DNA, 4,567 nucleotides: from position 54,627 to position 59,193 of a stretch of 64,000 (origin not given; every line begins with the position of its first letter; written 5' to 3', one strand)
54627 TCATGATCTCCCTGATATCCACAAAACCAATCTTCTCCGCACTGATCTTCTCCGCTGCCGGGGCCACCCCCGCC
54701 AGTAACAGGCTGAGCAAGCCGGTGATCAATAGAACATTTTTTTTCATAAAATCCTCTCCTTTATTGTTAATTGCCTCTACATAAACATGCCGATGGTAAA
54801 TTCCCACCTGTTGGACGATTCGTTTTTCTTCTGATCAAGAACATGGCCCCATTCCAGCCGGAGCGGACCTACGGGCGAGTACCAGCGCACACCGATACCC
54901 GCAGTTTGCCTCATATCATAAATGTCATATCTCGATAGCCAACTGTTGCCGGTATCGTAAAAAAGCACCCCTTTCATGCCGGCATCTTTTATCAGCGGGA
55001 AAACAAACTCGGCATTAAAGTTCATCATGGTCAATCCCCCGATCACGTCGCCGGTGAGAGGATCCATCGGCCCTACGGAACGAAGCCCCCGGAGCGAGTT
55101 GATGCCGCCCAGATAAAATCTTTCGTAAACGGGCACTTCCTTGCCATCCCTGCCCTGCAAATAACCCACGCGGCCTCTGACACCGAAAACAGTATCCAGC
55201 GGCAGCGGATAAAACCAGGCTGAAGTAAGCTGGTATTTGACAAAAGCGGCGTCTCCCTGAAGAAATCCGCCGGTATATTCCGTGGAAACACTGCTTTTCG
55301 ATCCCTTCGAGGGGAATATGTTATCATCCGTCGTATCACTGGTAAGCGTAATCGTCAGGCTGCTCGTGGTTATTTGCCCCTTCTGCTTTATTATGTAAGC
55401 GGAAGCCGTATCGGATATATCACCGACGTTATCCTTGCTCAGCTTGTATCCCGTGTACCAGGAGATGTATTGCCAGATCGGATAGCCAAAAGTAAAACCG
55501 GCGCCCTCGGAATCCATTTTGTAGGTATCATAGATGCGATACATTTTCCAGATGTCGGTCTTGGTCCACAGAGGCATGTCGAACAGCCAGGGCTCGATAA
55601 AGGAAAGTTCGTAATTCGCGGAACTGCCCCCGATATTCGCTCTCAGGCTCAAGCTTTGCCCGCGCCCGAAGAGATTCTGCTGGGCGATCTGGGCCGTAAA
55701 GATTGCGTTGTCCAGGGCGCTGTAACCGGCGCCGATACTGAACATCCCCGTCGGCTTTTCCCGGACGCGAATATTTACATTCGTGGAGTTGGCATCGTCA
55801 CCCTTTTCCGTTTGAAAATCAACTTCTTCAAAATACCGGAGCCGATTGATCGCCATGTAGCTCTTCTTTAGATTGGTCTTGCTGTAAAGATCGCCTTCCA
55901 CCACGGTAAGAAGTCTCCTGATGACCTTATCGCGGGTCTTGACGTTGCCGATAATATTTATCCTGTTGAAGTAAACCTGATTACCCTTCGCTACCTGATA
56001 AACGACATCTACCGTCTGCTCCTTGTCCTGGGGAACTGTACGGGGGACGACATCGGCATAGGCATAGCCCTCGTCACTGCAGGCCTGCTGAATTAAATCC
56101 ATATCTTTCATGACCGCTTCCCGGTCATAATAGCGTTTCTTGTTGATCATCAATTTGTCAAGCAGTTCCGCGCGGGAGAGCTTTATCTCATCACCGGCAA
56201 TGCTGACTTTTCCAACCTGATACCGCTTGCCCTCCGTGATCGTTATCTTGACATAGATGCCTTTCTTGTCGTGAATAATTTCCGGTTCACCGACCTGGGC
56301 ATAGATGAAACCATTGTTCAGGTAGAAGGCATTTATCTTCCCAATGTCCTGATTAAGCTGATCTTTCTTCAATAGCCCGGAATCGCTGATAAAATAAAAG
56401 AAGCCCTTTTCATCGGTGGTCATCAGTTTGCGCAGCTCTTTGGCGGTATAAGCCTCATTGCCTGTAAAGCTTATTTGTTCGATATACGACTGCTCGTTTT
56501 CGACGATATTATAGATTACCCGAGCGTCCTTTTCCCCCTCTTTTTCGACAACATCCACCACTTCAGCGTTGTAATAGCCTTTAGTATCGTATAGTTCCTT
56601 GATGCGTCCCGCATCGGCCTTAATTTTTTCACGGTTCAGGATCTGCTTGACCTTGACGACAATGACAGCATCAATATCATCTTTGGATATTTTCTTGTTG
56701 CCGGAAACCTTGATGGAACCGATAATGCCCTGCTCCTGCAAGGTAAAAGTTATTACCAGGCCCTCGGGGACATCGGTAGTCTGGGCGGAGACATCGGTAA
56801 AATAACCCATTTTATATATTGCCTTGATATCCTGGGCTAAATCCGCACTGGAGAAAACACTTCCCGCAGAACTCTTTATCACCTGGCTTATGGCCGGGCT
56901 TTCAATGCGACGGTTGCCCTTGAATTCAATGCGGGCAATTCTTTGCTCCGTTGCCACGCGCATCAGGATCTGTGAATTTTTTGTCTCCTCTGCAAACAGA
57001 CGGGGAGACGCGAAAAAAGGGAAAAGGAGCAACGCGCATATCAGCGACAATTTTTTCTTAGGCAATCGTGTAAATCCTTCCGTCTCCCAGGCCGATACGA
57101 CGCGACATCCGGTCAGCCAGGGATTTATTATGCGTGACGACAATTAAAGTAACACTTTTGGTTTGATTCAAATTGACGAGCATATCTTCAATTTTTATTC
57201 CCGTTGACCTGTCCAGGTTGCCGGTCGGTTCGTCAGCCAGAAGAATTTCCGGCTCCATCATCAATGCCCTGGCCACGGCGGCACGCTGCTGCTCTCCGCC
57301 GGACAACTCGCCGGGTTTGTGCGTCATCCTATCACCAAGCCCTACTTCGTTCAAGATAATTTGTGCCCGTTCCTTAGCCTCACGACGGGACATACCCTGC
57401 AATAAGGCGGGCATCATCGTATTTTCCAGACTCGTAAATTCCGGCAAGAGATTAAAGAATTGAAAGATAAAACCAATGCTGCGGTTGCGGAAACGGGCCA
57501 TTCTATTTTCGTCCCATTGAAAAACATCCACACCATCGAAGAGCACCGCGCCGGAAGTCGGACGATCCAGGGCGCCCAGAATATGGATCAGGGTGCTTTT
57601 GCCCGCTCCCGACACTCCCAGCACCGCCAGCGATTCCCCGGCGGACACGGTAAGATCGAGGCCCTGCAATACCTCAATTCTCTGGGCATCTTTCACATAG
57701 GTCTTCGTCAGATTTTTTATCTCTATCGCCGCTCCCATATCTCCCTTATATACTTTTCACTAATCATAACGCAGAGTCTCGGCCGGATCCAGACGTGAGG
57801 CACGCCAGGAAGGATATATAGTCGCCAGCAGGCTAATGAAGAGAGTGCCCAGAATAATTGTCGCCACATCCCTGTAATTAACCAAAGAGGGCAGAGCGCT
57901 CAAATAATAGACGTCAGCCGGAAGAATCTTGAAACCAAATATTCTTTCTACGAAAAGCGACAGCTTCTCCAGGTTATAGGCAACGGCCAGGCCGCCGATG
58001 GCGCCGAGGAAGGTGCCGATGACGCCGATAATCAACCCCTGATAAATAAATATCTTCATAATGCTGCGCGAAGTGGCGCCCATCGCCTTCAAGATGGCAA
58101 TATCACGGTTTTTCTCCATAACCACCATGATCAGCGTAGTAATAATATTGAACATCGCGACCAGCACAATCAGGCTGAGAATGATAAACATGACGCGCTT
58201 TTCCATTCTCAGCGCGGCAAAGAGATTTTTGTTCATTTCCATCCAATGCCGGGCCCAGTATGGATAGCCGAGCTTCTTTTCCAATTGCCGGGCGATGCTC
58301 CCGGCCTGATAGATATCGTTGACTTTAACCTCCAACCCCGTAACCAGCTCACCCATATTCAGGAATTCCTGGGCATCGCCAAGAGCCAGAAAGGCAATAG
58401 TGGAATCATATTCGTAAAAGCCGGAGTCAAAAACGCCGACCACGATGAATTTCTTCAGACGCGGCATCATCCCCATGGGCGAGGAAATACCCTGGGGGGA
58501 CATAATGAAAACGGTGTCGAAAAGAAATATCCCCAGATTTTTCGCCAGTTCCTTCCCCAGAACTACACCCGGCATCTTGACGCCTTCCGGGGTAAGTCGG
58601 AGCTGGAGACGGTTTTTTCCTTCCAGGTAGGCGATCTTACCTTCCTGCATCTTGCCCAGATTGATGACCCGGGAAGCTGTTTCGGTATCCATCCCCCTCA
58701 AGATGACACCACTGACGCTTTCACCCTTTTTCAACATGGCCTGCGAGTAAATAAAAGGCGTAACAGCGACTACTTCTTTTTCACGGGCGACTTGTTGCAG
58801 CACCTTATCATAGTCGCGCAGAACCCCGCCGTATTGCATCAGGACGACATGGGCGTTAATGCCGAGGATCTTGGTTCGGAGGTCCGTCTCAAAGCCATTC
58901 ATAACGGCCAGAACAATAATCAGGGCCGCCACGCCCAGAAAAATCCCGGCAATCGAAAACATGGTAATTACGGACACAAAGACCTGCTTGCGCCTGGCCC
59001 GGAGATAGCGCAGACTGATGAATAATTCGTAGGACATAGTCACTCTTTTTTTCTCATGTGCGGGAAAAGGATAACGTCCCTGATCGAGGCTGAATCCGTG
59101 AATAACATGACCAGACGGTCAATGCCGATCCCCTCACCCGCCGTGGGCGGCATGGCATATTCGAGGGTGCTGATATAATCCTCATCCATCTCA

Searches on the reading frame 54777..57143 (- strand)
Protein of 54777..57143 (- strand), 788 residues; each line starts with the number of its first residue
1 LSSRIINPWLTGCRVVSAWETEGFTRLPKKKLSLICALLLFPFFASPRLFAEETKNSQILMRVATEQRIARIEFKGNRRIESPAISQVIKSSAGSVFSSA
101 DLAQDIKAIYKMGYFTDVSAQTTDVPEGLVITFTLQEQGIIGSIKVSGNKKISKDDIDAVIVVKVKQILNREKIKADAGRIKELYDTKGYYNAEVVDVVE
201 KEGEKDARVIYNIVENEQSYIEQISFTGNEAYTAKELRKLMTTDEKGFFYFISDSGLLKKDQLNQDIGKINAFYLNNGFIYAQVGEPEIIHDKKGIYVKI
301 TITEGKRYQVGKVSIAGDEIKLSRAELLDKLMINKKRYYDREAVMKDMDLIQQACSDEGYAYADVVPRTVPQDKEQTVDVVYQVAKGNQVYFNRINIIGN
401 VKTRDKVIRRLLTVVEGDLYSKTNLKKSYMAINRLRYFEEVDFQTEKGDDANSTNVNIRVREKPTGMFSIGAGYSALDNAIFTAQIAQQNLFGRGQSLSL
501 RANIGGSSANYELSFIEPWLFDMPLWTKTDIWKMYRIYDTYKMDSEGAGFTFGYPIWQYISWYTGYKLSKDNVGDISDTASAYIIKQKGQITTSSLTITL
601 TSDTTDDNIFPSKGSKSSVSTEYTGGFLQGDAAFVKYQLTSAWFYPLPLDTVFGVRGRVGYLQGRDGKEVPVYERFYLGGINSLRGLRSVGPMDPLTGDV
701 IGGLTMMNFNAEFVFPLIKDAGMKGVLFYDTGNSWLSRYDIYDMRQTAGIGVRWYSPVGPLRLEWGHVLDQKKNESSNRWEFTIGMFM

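Call 68: search_protein_families(library=pfam, proteins=[window:54777-57143:-])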
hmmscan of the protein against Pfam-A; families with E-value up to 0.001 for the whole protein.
window:54777-57143:- (788 aa): 4 families
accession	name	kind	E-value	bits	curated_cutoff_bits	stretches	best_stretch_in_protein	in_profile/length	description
PF07244.20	POTRA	-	1.9e-62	208.4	21.3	5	141-215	3-78/79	Surface antigen variable number repeat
PF01103.29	Omp85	-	1.1e-60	206.3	24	1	490-786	1-323/325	Omp85 superfamily domain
PF08479.16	POTRA_2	-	5.3e-10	39.5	24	0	141-195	3-57/76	POTRA domain, ShlB-type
PF08478.15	POTRA_1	-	3.2e-06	27.8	23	0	221-252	3-34/69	POTRA domain, FtsQ-type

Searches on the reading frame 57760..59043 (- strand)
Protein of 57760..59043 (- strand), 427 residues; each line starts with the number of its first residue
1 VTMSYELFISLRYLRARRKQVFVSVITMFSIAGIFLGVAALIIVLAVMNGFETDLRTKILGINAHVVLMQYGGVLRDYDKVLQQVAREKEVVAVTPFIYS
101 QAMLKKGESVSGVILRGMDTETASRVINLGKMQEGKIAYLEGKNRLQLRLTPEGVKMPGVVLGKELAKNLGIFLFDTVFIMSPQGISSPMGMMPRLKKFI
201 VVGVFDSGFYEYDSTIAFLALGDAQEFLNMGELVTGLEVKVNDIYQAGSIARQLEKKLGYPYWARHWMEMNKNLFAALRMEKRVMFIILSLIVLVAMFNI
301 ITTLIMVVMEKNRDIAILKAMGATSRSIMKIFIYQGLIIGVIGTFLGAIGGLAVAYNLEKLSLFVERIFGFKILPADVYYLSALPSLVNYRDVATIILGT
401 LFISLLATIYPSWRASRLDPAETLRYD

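Call 68: search_protein_families(library=pfam, proteins=[window:57760-59043:-])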
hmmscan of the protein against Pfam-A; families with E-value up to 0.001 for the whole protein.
window:57760-59043:- (427 aa): 2 families
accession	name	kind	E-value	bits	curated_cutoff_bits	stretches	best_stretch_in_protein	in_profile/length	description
PF02687.27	FtsX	-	1.3e-19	70.8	25.5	1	287-420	2-120/120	FtsX-like permease C-terminal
PF12704.14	MacB_PCD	-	1.3e-13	52.1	27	1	27-256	1-206/207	MacB-like periplasmic core domain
